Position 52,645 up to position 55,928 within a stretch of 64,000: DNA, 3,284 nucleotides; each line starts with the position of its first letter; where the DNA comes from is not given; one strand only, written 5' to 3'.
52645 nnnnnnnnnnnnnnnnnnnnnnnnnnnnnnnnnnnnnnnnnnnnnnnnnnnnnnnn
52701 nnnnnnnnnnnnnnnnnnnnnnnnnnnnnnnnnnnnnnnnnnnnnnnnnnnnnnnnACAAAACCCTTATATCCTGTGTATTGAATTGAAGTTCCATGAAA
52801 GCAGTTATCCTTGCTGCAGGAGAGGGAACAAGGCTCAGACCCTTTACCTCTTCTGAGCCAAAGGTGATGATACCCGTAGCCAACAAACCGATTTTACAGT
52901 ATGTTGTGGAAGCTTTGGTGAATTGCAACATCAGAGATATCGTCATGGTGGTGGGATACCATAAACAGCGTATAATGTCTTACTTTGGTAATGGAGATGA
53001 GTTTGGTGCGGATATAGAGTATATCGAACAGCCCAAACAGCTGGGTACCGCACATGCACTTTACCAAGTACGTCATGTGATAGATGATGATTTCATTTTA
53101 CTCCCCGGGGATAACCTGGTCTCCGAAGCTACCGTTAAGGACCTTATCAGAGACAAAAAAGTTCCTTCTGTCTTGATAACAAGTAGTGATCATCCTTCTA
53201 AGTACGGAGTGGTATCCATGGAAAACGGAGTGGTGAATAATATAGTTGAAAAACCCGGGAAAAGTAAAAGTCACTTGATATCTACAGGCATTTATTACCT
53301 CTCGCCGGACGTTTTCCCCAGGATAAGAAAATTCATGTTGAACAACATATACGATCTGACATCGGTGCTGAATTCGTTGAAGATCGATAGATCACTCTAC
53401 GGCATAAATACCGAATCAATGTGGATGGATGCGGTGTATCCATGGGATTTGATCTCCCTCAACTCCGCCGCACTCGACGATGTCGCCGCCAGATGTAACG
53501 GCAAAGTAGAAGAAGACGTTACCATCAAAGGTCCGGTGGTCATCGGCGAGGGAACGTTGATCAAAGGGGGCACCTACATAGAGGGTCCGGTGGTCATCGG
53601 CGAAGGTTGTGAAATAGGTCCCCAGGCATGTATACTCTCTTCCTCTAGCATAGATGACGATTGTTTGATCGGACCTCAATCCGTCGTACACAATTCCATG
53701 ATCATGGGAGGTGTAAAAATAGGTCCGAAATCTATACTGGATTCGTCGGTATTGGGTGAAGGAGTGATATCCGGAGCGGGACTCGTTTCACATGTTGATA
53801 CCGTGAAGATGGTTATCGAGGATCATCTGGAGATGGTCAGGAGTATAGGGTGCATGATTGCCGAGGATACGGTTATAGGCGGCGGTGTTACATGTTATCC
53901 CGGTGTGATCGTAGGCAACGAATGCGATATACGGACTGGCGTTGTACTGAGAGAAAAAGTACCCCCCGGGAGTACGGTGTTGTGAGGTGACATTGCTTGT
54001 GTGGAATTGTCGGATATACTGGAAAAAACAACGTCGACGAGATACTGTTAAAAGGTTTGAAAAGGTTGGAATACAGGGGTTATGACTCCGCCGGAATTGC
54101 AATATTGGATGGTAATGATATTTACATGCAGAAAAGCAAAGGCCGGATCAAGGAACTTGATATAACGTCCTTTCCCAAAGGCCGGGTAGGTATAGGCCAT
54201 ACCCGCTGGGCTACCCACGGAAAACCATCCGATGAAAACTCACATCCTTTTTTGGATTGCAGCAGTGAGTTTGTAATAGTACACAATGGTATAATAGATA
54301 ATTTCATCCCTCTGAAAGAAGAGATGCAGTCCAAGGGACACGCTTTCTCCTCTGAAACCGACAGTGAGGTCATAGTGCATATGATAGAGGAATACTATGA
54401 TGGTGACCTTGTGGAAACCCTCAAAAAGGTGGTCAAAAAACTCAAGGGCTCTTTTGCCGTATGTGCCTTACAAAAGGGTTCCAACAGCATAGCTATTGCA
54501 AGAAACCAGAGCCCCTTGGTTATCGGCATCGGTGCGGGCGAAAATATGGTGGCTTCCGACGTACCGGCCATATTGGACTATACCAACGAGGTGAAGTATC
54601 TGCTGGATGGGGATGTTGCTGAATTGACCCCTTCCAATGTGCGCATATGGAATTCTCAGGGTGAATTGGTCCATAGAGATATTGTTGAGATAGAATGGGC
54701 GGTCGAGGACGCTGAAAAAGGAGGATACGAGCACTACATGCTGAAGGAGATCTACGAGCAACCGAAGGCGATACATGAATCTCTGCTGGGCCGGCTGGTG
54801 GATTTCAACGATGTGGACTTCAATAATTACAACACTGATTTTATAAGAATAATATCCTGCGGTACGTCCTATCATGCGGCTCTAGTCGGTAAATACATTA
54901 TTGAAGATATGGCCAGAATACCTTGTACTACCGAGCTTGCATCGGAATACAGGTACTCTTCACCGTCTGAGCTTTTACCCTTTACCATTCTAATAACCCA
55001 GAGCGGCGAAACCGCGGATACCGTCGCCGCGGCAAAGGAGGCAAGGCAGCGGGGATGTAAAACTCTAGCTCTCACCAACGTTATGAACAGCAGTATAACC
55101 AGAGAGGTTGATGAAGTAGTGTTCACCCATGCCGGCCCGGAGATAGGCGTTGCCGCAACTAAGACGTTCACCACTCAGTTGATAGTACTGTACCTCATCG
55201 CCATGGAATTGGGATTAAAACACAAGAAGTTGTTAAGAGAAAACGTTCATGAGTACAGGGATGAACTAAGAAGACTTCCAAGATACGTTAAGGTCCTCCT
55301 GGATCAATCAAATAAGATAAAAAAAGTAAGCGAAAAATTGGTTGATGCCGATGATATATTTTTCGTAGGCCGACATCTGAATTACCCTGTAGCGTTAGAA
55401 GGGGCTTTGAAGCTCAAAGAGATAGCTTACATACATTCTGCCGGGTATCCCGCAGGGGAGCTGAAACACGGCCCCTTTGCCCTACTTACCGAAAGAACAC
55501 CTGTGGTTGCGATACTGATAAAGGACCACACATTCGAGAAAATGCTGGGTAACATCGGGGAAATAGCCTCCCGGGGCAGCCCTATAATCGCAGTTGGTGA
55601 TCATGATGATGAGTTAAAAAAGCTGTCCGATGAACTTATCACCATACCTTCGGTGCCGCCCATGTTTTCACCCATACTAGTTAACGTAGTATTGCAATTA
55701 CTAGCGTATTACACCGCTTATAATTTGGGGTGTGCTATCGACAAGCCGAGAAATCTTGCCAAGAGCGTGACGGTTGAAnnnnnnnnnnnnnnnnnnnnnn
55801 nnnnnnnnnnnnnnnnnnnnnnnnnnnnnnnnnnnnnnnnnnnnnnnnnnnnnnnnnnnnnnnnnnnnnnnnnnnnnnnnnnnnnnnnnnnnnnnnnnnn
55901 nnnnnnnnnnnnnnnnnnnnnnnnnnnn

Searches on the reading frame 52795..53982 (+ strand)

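Call 67: search_protein_families(library=pfam, proteins=[window:52795-53982:+], max_evalue=0.00001)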
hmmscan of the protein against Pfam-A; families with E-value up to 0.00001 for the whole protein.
window:52795-53982:+ (396 aa): 5 families
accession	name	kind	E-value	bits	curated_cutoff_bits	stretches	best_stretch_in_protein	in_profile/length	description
PF00483.29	NTP_transferase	-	1.4e-40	139.9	21.2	1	2-212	1-228/245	Nucleotidyl transferase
PF00132.30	Hexapep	-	2.7e-18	65.2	27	1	266-300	2-36/36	Bacterial transferase hexapeptide (six repeats)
PF25084.1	LbH_EIF2B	-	6.4e-13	49.1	54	1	237-328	11-101/105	EIF2B subunit epsilon LbH domain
PF12804.13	NTP_transf_3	-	5.3e-12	46.6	27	1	3-120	1-110/160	MobA-like NTP transferase domain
PF14602.12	Hexapep_2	-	2.4e-06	27.6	27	0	357-385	6-32/34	Hexapeptide repeat of succinyl-transferase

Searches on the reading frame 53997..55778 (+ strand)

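Call 67: search_protein_families(library=pfam, proteins=[window:53997-55778:+], max_evalue=0.00001)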
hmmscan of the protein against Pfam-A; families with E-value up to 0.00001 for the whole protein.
window:53997-55778:+ (594 aa): 3 families
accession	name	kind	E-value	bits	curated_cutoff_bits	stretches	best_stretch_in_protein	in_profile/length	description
PF01380.27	SIS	-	3.5e-49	166.4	25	2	283-402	8-129/131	SIS domain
PF13522.11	GATase_6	-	4e-23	82.3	27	1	61-187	9-129/130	Glutamine amidotransferase domain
PF13537.11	GATase_7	-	3.8e-19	69.3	25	1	76-193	7-122/123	Glutamine amidotransferase domain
